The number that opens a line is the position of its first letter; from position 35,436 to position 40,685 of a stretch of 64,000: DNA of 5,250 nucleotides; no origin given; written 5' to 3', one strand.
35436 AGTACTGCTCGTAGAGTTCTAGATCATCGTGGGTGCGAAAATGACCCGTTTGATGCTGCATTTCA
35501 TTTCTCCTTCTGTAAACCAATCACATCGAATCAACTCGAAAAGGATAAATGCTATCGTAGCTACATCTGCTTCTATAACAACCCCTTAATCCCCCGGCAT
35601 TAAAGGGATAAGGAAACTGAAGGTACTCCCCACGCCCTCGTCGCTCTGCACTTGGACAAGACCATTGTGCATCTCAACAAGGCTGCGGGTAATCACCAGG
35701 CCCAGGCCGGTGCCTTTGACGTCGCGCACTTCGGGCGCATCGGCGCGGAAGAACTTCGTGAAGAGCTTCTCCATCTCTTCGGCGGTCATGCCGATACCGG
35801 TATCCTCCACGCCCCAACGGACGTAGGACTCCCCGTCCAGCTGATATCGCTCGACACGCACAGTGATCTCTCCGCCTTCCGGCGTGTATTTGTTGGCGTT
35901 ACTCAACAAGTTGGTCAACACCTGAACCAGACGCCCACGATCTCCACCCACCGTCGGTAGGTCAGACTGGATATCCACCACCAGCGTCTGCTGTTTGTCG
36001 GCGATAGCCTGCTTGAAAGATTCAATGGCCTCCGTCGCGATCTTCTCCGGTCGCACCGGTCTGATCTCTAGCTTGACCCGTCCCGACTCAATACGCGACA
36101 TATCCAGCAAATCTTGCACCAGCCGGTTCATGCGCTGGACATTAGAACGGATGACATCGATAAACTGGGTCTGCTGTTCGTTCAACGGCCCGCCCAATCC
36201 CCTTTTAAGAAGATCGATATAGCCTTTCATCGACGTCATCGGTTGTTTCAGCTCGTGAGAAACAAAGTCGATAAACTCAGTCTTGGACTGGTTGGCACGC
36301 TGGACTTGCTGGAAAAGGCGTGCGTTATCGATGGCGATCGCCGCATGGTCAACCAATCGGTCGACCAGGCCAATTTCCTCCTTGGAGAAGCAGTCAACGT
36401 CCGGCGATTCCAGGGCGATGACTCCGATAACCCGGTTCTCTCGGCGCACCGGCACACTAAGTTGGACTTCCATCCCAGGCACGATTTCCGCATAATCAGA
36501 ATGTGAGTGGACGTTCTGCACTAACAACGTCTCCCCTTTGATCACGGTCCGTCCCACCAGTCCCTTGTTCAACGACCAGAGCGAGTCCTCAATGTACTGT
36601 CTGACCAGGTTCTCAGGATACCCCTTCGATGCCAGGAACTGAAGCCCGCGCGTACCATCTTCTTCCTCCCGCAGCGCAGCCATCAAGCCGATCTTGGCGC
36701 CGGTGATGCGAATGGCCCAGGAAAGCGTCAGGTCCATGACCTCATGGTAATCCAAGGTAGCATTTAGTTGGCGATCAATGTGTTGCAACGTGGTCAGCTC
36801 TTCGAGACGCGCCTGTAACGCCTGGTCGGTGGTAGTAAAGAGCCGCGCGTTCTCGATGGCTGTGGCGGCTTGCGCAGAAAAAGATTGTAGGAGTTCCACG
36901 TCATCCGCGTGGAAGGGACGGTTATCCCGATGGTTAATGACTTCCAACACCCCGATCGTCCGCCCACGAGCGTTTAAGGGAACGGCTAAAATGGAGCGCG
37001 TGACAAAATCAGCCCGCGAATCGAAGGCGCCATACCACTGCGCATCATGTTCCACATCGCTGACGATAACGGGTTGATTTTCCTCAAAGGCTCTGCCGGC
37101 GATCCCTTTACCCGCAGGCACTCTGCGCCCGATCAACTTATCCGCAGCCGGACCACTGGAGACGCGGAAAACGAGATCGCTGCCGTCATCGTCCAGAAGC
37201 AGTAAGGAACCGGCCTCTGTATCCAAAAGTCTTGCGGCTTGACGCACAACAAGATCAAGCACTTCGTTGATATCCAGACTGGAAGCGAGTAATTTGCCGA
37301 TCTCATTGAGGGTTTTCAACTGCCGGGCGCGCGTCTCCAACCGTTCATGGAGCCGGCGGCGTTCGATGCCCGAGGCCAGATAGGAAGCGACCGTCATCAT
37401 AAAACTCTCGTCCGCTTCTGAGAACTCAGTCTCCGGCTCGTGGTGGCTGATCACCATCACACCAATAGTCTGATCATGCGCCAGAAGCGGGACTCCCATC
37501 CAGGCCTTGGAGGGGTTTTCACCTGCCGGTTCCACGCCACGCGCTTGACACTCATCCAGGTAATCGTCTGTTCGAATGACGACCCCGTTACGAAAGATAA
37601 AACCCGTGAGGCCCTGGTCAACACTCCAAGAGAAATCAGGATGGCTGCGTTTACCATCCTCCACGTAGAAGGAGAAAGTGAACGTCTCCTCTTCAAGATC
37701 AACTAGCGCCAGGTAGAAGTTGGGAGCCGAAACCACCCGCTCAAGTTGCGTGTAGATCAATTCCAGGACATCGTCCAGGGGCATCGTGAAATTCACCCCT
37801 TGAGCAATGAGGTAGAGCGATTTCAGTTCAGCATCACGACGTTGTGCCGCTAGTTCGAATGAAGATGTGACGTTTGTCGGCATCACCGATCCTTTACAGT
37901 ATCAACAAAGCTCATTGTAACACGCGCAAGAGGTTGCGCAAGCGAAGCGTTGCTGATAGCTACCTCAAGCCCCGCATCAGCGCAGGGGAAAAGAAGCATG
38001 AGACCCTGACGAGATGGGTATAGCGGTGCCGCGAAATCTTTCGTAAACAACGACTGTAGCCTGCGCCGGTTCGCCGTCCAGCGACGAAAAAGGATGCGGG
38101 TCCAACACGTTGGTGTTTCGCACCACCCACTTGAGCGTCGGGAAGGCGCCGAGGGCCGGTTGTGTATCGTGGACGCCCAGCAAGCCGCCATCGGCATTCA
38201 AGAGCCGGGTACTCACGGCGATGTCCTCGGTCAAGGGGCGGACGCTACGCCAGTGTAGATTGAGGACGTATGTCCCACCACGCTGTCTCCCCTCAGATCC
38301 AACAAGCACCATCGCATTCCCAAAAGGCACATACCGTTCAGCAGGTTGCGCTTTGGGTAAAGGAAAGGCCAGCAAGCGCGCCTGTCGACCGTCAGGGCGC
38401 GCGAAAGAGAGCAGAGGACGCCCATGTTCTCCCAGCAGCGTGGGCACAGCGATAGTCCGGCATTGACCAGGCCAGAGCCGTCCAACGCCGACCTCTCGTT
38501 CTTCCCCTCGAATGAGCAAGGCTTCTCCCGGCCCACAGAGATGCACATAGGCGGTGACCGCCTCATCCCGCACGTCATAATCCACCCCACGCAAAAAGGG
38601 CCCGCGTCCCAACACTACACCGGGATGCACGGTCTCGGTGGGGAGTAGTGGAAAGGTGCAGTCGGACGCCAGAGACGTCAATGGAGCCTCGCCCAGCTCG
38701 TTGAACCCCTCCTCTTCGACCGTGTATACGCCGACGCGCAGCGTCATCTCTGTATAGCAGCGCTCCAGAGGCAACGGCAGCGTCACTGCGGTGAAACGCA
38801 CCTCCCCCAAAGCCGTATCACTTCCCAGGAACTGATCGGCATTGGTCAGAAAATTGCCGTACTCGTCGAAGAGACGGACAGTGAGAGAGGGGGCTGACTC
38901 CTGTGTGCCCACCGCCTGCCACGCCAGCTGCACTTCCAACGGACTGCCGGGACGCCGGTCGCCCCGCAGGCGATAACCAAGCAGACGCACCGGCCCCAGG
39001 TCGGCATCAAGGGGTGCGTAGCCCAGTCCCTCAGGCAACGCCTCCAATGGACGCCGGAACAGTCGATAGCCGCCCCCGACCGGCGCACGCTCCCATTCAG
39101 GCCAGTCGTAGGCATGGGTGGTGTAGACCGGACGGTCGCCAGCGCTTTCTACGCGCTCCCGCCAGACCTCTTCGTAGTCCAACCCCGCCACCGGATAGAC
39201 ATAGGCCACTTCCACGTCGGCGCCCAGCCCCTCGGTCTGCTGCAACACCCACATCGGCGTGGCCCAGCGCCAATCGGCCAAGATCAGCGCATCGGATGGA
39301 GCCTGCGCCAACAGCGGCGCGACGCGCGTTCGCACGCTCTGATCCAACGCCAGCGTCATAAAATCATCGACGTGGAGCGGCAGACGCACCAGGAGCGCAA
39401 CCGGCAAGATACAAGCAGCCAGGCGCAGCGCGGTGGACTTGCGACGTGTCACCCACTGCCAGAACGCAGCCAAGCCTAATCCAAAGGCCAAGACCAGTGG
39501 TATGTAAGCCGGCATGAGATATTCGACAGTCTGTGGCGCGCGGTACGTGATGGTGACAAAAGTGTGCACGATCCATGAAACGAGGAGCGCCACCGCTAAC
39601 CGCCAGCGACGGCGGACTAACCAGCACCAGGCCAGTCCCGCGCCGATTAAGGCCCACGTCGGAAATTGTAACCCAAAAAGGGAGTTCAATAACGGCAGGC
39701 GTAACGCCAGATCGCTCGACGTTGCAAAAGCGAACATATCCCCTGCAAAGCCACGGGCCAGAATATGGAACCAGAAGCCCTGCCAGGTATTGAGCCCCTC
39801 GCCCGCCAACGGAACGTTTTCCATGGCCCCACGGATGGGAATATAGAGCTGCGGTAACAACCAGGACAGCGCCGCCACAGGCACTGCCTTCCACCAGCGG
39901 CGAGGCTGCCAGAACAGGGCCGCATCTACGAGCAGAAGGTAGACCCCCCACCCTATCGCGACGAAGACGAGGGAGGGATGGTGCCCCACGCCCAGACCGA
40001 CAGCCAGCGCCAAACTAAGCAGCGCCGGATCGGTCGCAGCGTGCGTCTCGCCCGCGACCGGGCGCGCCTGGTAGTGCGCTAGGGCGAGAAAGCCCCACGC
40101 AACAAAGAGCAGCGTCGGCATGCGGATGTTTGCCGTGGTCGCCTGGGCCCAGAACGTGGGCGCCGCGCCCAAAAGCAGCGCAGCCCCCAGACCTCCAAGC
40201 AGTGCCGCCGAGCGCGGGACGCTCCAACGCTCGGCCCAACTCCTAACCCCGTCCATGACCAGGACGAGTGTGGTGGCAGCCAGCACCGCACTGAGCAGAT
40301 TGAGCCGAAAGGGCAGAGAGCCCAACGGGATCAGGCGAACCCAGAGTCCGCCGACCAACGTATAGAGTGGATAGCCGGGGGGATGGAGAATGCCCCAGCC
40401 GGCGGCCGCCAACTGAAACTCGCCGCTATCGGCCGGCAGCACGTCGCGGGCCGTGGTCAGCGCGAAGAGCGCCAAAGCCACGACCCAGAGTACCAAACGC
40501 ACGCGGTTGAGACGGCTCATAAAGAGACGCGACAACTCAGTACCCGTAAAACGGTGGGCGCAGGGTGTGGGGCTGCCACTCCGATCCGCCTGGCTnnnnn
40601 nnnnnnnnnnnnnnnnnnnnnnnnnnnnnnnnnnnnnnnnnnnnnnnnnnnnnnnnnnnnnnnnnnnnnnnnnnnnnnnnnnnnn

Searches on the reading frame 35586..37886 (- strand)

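Call 16: search_protein_families(library=pfam, proteins=[window:35586-37886:-], max_evalue=0.00001)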
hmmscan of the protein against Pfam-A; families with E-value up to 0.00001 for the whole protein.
window:35586-37886:- (766 aa): 5 families
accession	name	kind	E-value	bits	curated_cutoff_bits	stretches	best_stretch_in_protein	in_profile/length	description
PF13185.12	GAF_2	-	4.3e-62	208.7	28.6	3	204-345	2-136/136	GAF domain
PF01590.32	GAF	-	9.8e-50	169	22.4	3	205-344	1-133/133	GAF domain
PF13492.12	GAF_3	-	6e-38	130.6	27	2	206-346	2-129/129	GAF domain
PF02518.31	HATPase_c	-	6.9e-28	97.8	26.4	1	648-762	1-109/111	Histidine kinase-, DNA gyrase B-, and HSP90-like ATPase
PF00512.31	HisKA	-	6.8e-22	77.7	26.9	1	535-602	2-66/66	His Kinase A (phospho-acceptor) domain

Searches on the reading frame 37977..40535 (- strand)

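Call 16: search_protein_families(library=pfam, proteins=[window:37977-40535:-], max_evalue=0.00001)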
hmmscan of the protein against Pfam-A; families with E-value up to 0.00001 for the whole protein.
window:37977-40535:- (852 aa): 1 family
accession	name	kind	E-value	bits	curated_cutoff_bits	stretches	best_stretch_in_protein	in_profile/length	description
PF11028.14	TMEM260-like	-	2.7e-21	76.6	24.2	1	36-202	1-171/179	Protein O-mannosyl-transferase TMEM260-like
